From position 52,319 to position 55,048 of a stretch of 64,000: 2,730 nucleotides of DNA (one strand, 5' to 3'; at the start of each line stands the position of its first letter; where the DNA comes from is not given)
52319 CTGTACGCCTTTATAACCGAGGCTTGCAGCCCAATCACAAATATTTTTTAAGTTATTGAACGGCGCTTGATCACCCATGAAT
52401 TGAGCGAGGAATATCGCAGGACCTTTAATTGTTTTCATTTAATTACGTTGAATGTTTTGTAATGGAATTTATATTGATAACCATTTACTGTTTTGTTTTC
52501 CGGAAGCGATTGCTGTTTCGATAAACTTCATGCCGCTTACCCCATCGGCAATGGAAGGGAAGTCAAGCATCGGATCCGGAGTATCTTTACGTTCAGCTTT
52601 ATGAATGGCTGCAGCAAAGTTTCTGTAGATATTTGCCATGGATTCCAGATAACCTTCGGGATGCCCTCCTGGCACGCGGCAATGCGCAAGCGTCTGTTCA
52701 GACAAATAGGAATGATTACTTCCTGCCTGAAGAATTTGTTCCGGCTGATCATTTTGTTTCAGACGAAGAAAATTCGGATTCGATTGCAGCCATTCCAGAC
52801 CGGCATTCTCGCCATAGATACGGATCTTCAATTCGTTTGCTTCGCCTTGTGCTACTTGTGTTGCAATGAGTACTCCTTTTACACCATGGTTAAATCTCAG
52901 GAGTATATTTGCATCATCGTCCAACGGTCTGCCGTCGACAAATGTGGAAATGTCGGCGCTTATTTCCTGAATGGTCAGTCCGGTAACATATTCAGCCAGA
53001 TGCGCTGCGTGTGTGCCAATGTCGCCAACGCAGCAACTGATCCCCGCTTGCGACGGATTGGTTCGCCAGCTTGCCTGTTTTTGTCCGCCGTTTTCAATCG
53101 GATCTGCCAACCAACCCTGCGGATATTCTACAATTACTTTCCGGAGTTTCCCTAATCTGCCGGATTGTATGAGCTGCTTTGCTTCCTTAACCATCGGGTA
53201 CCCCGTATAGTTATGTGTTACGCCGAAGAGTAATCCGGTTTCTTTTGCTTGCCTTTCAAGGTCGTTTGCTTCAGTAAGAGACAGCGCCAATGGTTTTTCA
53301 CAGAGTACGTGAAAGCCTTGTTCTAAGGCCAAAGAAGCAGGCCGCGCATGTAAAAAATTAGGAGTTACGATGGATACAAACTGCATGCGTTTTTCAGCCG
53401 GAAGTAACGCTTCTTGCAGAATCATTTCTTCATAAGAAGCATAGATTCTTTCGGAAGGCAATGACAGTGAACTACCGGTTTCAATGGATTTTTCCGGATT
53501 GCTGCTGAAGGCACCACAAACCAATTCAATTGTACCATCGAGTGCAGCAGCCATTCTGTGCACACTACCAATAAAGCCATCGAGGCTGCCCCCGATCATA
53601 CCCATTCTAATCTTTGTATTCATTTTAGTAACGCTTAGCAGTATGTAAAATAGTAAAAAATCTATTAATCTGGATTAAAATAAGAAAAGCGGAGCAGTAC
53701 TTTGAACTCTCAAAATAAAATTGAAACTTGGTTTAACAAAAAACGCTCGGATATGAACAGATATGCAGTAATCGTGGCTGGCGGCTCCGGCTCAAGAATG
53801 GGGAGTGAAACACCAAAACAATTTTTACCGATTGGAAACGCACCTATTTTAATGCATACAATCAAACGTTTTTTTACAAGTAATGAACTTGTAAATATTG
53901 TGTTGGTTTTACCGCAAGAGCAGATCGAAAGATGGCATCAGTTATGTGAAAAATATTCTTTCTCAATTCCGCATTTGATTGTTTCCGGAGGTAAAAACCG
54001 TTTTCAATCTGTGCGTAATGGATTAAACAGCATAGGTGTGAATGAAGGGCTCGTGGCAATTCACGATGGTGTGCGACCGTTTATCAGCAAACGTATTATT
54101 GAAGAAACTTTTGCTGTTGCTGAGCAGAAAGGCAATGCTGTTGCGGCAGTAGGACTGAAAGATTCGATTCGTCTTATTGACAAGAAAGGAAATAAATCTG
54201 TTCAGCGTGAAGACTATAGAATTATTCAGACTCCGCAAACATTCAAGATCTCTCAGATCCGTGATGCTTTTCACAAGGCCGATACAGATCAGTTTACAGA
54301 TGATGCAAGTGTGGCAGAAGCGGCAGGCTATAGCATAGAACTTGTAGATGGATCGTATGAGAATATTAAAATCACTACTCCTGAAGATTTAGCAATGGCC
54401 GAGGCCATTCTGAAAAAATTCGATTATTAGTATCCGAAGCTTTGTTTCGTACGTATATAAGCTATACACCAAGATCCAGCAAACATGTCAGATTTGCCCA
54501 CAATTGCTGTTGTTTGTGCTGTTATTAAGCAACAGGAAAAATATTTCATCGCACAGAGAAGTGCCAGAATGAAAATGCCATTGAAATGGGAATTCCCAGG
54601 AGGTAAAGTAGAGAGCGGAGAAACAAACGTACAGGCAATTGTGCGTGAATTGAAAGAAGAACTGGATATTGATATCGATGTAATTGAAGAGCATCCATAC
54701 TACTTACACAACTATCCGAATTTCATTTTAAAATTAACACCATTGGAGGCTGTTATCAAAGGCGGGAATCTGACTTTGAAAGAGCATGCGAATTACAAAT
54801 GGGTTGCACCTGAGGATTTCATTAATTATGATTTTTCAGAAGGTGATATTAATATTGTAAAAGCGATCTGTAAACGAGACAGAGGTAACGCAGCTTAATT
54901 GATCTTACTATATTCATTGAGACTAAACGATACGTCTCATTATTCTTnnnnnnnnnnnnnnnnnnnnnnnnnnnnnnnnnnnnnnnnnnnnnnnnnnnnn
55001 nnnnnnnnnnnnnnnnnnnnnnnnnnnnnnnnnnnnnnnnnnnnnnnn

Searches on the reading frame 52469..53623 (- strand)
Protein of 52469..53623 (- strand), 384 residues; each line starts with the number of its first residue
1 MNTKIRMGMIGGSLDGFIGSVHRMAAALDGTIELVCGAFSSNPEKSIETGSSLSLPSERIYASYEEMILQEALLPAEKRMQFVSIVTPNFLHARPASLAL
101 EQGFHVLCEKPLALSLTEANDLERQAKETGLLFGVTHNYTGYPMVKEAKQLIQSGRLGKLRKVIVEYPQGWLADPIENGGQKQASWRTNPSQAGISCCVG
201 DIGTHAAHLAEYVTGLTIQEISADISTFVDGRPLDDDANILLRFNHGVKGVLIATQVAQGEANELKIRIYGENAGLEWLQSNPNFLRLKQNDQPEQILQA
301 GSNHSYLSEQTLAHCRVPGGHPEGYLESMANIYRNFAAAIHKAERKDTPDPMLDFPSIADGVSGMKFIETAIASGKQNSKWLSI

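Call 62: search_protein_families(library=pfam, proteins=[window:52469-53623:-], max_evalue=0.00001)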
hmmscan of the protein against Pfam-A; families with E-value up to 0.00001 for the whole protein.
window:52469-53623:- (384 aa): 3 families
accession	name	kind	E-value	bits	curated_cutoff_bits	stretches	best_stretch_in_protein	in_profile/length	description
PF22725.1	GFO_IDH_MocA_C3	-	8.6e-27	94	27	1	146-276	2-123/124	GFO/IDH/MocA C-terminal domain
PF01408.29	GFO_IDH_MocA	-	8.2e-17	62.4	24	1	5-137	1-120/120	Oxidoreductase family, NAD-binding Rossmann fold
PF02894.22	GFO_IDH_MocA_C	-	1.1e-12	48.7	22.9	1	149-381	1-215/218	Oxidoreductase family, C-terminal alpha/beta domain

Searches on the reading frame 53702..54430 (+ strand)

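Call 62: search_protein_families(library=pfam, proteins=[window:53702-54430:+], max_evalue=0.00001)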
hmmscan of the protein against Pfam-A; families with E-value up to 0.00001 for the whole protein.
window:53702-54430:+ (242 aa): 2 families
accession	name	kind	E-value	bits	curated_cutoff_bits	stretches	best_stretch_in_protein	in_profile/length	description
PF01128.25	IspD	-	3e-56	191.1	27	1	22-238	3-220/221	2-C-methyl-D-erythritol 4-phosphate cytidylyltransferase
PF12804.13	NTP_transf_3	-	8e-13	49.3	27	1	22-150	1-121/160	MobA-like NTP transferase domain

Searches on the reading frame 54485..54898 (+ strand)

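Call 62: search_protein_families(library=pfam, proteins=[window:54485-54898:+], max_evalue=0.00001)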
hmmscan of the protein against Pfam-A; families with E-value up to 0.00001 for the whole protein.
window:54485-54898:+ (137 aa): 2 families
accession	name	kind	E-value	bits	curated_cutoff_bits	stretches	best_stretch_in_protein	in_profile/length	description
PF00293.34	NUDIX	-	1.4e-16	61.2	21.1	1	6-123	3-129/134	NUDIX domain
PF14815.12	NUDIX_4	-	1.7e-16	60.5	35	1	10-126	2-112/113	NUDIX domain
